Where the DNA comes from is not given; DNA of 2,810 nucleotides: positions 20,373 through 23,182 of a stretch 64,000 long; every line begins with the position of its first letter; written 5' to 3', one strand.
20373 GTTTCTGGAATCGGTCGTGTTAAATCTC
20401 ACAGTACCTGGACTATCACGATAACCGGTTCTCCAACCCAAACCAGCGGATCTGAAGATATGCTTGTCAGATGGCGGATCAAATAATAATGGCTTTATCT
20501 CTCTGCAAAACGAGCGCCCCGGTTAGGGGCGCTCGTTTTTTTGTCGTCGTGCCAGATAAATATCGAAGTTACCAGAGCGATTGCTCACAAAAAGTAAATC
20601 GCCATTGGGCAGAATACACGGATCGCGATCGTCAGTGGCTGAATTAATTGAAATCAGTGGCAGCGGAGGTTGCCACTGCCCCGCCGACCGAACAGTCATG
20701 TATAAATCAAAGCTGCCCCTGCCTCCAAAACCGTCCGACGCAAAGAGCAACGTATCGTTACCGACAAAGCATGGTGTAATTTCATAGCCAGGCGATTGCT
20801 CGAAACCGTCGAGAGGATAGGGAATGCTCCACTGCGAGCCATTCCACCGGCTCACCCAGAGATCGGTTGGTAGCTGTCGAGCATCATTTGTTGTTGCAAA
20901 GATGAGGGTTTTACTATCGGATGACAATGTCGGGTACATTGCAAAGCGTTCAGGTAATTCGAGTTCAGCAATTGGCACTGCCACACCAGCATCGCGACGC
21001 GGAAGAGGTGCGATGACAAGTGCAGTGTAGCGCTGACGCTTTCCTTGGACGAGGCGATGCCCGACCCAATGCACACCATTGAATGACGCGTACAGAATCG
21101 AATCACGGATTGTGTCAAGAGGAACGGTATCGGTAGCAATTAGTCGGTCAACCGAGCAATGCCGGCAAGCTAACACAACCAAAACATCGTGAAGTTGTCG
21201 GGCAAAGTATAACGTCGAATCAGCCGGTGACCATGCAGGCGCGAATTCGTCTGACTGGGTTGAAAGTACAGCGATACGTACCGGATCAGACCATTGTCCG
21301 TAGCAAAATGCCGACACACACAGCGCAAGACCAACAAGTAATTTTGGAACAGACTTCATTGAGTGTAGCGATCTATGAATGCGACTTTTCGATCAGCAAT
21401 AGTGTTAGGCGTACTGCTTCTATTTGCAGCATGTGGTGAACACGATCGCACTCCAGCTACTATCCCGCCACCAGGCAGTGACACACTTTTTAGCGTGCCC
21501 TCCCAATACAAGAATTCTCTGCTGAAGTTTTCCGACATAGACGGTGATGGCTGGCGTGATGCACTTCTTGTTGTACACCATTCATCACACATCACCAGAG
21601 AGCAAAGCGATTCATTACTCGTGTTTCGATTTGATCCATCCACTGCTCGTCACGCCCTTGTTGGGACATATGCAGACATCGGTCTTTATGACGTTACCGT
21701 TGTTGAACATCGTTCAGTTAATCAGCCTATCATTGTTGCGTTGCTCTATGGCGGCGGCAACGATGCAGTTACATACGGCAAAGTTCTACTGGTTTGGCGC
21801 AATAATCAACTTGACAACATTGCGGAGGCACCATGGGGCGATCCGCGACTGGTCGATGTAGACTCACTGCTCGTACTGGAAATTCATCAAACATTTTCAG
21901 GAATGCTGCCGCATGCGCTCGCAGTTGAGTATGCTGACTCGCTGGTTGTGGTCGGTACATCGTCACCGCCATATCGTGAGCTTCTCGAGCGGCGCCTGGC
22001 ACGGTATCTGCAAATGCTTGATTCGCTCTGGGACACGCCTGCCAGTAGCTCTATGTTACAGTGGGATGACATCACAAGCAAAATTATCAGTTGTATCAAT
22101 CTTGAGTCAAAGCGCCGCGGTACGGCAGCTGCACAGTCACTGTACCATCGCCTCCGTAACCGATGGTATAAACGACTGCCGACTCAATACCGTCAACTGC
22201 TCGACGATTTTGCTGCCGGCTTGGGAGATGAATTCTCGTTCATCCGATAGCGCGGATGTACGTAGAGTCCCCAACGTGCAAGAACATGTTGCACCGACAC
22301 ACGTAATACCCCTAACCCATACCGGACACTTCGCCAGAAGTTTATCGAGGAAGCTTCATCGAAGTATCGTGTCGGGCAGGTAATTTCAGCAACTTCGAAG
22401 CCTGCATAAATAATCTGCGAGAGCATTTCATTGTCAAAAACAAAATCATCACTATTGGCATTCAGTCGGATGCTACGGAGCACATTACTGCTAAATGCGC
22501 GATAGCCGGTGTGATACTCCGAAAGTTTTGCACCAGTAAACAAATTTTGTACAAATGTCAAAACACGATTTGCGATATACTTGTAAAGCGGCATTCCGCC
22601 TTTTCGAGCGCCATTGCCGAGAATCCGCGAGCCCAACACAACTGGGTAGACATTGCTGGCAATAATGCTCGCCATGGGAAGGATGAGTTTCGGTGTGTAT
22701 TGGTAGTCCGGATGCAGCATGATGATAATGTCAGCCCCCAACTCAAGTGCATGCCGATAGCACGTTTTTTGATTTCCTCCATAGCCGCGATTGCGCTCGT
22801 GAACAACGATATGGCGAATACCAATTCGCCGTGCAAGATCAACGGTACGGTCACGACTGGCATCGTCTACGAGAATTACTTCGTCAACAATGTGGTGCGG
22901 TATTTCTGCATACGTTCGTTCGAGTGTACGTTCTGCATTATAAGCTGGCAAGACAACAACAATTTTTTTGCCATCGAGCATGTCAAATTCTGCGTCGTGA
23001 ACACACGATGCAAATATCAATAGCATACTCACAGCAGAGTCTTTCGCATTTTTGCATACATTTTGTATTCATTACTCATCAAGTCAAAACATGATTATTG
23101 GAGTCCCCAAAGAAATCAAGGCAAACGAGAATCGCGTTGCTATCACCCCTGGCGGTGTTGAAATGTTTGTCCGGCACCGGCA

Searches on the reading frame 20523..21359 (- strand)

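Call 37: search_protein_families(library=pfam, proteins=[window:20523-21359:-], max_evalue=0.00001)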
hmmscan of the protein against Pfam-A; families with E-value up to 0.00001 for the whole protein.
window:20523-21359:- (278 aa): 1 family
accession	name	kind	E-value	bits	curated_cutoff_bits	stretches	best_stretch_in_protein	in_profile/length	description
PF07676.18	PD40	-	1.2e-13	51.1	20.9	0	31-54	4-27/38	WD40-like Beta Propeller Repeat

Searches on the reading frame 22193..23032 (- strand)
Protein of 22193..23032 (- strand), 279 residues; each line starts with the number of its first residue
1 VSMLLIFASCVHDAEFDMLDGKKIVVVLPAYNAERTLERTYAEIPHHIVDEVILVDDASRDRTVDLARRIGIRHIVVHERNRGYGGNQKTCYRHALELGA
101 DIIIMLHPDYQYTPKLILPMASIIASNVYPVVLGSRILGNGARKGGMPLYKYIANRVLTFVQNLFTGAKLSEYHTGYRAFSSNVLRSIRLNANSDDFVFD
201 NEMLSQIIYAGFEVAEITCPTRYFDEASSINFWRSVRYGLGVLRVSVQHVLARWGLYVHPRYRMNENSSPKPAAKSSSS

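Call 37: search_protein_families(library=pfam, proteins=[window:22193-23032:-], max_evalue=0.00001)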
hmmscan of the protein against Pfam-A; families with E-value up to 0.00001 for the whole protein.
window:22193-23032:- (279 aa): 1 family
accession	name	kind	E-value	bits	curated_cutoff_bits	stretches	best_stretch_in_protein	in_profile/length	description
PF00535.33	Glycos_transf_2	-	4.4e-21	76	23.3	1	26-187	2-166/168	Glycosyl transferase family 2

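Call 40: search_protein_families(library=ncbifam, proteins=[window:22193-23032:-], max_evalue=0.00001)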
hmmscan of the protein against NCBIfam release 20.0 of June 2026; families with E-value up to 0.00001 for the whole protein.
window:22193-23032:- (279 aa): 7 families
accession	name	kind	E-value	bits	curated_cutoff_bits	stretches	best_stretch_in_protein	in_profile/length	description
TIGR04182.1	glyco_TIGR04182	equivalog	4.2e-16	59.2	325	1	24-223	2-190/293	S-layer glycoprotein N-glycosyltransferase AglJ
NF058614.1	PPMAGASynPpgS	equivalog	1.1e-15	57.7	370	1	25-223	3-198/226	polyprenyl-phospho-N-acetylgalactosaminyl synthase PpgS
NF041391.1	DPhHxTase_Halo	equivalog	7.7e-14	51.2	375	1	30-218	3-180/213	dolichyl-phosphate hexose transferase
NF047588.1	GlcsyltransPgfSStrep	equivalog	3.4e-08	33.1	500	1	23-189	2-168/308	glycosyltransferase PgfS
NF010496.0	PRK13915.1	equivalog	6.7e-08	32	262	1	20-78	29-92/307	glucosyl-3-phosphoglycerate synthase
NF007986.1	PRK10714.1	equivalog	1.1e-07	31.2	529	1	22-188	6-172/316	undecaprenyl-phosphate 4-deoxy-4-formamido-L-arabinose transferase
TIGR04283.1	glyco_like_mftF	equivalog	1.4e-07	31.4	182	1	25-124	2-97/221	TIGR04283 family arsenosugar biosynthesis glycosyltransferase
